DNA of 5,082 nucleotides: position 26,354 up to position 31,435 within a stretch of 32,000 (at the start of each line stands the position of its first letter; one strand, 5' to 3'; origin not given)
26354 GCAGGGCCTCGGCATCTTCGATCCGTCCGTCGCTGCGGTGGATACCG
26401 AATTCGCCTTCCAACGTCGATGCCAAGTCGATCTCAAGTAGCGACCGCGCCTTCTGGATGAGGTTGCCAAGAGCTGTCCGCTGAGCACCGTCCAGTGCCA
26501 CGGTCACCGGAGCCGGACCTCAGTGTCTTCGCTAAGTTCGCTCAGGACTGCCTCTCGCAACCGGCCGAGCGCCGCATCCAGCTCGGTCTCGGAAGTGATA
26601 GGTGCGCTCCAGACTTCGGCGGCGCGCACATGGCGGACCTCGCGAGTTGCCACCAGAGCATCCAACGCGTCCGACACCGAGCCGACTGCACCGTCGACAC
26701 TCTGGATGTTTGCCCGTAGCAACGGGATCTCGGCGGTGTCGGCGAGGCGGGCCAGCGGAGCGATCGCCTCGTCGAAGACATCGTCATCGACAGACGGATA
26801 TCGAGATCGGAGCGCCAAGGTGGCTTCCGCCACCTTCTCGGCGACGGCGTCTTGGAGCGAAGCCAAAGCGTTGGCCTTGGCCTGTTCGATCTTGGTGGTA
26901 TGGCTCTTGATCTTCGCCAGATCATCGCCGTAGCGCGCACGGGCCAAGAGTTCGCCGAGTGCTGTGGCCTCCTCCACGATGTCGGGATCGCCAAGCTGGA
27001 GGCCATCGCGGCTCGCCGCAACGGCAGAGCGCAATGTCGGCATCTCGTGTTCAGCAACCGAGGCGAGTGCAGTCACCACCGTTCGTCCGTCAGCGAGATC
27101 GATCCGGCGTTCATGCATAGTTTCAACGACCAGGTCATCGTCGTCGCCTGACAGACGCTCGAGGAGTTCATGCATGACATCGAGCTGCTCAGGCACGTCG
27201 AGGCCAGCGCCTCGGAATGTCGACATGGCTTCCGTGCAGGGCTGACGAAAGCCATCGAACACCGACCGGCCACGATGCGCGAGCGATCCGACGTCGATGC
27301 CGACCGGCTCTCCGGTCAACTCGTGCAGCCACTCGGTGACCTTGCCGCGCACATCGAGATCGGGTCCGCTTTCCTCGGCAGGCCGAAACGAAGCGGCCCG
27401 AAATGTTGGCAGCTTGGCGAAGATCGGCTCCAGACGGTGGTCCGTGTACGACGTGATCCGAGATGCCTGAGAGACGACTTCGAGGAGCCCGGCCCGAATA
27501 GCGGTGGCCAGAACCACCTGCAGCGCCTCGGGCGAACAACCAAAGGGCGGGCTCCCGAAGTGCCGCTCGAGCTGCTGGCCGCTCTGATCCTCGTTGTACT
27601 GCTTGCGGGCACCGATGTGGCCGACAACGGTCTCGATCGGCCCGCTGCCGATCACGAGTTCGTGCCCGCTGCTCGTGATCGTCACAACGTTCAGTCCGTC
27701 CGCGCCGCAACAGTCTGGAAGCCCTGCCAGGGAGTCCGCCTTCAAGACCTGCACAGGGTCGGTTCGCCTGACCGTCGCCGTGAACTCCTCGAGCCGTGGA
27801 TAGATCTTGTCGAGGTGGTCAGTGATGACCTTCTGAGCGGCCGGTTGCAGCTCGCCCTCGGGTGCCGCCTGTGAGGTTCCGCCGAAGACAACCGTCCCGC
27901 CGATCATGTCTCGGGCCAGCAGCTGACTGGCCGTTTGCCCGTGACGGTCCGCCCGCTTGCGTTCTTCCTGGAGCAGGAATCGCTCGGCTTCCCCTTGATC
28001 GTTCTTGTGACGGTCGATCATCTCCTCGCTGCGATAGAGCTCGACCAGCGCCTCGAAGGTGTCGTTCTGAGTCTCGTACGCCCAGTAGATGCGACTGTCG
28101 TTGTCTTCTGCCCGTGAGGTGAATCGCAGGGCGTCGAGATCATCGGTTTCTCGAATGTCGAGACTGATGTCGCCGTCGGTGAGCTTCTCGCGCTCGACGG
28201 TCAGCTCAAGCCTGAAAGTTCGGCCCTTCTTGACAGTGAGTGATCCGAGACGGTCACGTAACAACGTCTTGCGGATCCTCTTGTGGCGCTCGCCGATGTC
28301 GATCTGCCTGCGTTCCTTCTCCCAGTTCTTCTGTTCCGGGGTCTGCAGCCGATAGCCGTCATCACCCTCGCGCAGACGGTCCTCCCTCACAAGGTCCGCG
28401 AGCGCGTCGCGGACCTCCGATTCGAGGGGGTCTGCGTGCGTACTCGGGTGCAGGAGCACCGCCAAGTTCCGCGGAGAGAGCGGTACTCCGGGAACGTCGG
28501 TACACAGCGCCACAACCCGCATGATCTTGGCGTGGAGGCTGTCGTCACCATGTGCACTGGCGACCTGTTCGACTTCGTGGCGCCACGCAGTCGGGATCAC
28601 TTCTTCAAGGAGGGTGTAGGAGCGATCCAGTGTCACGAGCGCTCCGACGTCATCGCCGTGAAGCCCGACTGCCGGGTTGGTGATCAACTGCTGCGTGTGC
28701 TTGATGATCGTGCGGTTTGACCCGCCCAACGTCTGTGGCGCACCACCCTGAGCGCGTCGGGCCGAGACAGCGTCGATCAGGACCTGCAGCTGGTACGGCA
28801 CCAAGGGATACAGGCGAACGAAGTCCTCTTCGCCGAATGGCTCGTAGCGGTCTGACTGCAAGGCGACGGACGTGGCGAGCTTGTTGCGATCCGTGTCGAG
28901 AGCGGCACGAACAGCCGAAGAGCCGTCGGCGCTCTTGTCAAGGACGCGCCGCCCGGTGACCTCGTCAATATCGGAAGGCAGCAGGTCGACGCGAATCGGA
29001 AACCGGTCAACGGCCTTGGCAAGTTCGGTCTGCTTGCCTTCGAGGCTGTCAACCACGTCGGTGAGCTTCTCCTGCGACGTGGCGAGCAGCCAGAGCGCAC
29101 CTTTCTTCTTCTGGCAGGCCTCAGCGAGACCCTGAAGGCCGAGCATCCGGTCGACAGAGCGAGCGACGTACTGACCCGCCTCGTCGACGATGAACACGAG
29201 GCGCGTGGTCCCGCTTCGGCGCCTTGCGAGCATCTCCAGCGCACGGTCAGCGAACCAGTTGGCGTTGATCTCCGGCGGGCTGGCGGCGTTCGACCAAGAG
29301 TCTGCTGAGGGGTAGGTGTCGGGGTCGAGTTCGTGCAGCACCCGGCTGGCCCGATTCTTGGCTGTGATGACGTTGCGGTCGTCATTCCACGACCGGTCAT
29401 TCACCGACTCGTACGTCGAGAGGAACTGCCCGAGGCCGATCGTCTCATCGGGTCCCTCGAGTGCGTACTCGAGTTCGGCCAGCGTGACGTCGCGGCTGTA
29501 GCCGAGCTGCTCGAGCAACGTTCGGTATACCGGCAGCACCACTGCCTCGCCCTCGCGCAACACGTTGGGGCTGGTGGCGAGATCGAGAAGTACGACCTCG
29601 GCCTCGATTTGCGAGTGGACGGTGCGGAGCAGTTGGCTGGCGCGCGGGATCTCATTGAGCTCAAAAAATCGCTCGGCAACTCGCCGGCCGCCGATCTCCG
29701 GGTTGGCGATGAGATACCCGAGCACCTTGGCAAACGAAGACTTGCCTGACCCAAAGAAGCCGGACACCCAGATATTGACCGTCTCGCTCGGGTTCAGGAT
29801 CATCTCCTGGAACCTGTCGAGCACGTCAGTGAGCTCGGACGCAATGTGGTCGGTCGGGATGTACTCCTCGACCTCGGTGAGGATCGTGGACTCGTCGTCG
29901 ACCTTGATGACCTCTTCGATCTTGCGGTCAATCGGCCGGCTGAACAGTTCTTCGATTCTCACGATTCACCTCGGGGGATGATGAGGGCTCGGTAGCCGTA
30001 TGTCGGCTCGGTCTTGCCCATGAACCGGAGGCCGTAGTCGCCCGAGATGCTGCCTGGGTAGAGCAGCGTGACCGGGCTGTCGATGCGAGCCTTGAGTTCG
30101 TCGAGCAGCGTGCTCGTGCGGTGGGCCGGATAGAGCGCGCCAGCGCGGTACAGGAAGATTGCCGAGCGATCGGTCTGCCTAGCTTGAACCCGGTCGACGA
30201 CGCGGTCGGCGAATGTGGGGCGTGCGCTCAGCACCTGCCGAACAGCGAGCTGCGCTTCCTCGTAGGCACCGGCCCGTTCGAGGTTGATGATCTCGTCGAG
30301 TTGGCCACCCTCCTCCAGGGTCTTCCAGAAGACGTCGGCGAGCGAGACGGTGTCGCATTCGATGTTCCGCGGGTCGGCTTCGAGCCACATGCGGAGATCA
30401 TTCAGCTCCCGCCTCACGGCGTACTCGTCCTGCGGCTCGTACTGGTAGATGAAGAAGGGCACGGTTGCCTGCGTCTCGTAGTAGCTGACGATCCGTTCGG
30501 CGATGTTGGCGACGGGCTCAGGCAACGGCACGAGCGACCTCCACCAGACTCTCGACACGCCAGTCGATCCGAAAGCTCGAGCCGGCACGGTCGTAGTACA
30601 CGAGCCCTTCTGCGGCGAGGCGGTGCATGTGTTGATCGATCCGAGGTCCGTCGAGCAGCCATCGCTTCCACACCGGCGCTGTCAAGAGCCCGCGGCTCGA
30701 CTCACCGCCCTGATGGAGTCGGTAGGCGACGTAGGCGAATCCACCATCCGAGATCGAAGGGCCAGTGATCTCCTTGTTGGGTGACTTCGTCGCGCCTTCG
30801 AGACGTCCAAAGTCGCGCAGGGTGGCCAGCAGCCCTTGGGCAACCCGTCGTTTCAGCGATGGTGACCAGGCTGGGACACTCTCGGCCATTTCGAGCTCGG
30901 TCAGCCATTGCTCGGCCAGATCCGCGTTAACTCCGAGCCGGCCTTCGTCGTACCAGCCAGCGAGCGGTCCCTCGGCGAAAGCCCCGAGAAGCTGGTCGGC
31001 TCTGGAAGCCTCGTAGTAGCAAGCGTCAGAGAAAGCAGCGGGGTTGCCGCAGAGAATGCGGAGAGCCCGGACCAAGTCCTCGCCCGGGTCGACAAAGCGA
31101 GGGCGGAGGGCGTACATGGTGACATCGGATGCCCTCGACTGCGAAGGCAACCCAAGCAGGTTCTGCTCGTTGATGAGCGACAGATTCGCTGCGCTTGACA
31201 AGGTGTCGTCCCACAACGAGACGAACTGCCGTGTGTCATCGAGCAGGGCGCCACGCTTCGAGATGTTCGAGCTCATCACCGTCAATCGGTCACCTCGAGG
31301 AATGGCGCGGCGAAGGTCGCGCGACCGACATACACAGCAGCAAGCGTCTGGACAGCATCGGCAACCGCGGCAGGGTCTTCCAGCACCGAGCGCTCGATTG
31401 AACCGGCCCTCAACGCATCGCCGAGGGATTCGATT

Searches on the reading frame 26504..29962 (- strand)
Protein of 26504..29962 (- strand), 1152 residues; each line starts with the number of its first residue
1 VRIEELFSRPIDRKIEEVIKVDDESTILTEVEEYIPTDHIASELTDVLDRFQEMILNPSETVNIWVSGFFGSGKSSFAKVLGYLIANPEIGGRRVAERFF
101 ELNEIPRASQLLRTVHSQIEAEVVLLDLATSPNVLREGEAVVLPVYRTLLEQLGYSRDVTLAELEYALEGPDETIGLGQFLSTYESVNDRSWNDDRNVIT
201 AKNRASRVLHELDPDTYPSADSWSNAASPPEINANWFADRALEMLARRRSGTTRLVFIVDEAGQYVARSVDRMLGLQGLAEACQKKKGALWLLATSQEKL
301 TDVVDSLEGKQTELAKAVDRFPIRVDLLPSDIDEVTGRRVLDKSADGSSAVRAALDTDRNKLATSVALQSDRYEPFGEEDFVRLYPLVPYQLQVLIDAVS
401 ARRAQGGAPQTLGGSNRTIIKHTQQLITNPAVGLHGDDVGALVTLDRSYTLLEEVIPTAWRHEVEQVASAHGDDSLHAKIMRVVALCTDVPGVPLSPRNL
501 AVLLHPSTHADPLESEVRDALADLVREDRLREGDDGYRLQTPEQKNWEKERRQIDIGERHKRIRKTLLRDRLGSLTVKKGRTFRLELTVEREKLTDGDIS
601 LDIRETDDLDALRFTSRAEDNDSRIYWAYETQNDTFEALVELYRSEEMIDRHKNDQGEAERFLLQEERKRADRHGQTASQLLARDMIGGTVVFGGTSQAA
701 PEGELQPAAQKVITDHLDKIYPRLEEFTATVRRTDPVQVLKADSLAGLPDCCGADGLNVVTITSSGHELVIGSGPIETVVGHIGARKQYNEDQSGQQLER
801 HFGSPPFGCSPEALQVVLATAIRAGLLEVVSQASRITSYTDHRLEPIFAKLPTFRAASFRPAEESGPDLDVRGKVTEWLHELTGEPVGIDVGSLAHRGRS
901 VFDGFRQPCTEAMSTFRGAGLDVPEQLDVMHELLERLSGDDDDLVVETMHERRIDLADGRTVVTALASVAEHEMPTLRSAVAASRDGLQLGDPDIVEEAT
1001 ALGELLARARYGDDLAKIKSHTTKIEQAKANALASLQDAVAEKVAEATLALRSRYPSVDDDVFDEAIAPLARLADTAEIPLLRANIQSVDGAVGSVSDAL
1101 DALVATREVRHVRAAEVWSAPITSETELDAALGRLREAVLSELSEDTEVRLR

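Call 60: search_protein_families(library=padloc, proteins=[window:26504-29962:-], max_evalue=0.00001)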
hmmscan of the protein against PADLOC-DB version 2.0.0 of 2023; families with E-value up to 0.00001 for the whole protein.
window:26504-29962:- (1152 aa): 13 families
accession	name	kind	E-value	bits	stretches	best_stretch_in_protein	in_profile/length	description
PDLC02476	BrxC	-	1.8e-186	620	1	3-1139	6-1167/1180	BrxC-PglY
PDLC02483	BrxC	-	1.4e-98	329.3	1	1-1056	3-1086/1212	BrxC-PglY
PDLC02471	BrxC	-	2.8e-95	318.5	1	1-1073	1-1080/1190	BrxC-PglY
PDLC02479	BrxC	-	2.7e-80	269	1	1-1072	1-1065/1172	BrxC-PglY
PDLC02486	BrxC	-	1e-74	250.1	1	63-1151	81-1206/1207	BrxC-PglY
PDLC02491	BrxC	-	1.2e-47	160.7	1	1-568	5-585/794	BrxC-PglY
PDLC02493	BrxC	-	3.5e-40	136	1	1-401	2-396/1215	BrxC-PglY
PDLC02489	BrxC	-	8.4e-35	118.2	1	22-834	31-835/1146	BrxC-PglY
PDLC02484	BrxC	-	1.9e-34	116.9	1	3-446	5-458/1186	BrxC-PglY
PDLC02474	BrxC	-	2.8e-25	86.6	1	186-504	198-528/1223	BrxC-PglY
PDLC02781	SspC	-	1.1e-08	31.3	0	31-131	16-111/1104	SspC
PDLC02775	SspC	-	2.1e-06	23.8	1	13-104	11-98/1064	SspC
PDLC02779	SspC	-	2.4e-06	23.6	0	28-103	18-89/1054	SspC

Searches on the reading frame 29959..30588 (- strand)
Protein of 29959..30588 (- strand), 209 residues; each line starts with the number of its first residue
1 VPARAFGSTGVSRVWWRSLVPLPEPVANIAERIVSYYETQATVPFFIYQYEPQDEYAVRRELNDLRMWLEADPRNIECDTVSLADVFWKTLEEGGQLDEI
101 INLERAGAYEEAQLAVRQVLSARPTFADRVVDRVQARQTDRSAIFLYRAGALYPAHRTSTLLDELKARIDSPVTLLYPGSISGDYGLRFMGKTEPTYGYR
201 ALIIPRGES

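Call 60: search_protein_families(library=padloc, proteins=[window:29959-30588:-], max_evalue=0.00001)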
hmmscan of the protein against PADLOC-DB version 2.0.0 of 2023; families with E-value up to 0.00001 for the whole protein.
window:29959-30588:- (209 aa): 8 families
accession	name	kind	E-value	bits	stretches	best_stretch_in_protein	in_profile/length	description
PDLC02459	BrxB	-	6.3e-25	86.2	1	40-203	26-202/203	BrxB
PDLC02463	BrxB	-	5.5e-23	80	1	39-203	27-188/193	BrxB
PDLC02464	BrxB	-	9.6e-15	52.5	1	143-203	18-78/79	BrxB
PDLC02467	BrxB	-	4.5e-09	34.3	1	25-196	6-176/193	BrxB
PDLC02461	BrxB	-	5.5e-09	34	1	45-181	36-168/200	BrxB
PDLC02465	BrxB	-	5.5e-08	31.1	1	43-201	27-185/190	BrxB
PDLC02466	BrxB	-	7.8e-08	30.4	1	43-202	30-182/185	BrxB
PDLC02468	BrxB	-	9.3e-06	24.1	0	82-182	5-104/135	BrxB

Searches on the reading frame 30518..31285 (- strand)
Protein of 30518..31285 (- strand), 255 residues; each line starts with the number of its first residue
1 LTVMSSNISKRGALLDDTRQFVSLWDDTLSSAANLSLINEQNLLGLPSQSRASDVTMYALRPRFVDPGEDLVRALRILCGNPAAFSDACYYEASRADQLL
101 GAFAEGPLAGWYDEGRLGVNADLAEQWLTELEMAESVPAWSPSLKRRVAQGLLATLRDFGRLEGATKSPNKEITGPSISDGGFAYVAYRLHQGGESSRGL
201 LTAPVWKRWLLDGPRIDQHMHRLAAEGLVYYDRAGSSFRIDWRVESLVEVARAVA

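Call 60: search_protein_families(library=padloc, proteins=[window:30518-31285:-], max_evalue=0.00001)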
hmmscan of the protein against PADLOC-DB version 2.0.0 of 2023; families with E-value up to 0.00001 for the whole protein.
window:30518-31285:- (255 aa): 3 families
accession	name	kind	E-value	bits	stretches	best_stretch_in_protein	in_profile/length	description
PDLC02445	BrxA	-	7.7e-22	76.2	1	5-254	8-259/262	BrxA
PDLC02454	BrxA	-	1.2e-15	55.4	1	3-254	10-262/264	BrxA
PDLC02448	BrxA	-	2.1e-07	28.7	1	41-253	46-247/258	BrxA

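Call 61: search_protein_families(library=pfam, proteins=[window:30518-31285:-], max_evalue=0.001)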
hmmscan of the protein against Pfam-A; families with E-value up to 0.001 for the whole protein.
window:30518-31285:- (255 aa): 1 family
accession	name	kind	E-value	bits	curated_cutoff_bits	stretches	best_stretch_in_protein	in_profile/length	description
PF08849.17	BrxA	-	1.4e-16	61.2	23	1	5-179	4-173/184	BrxA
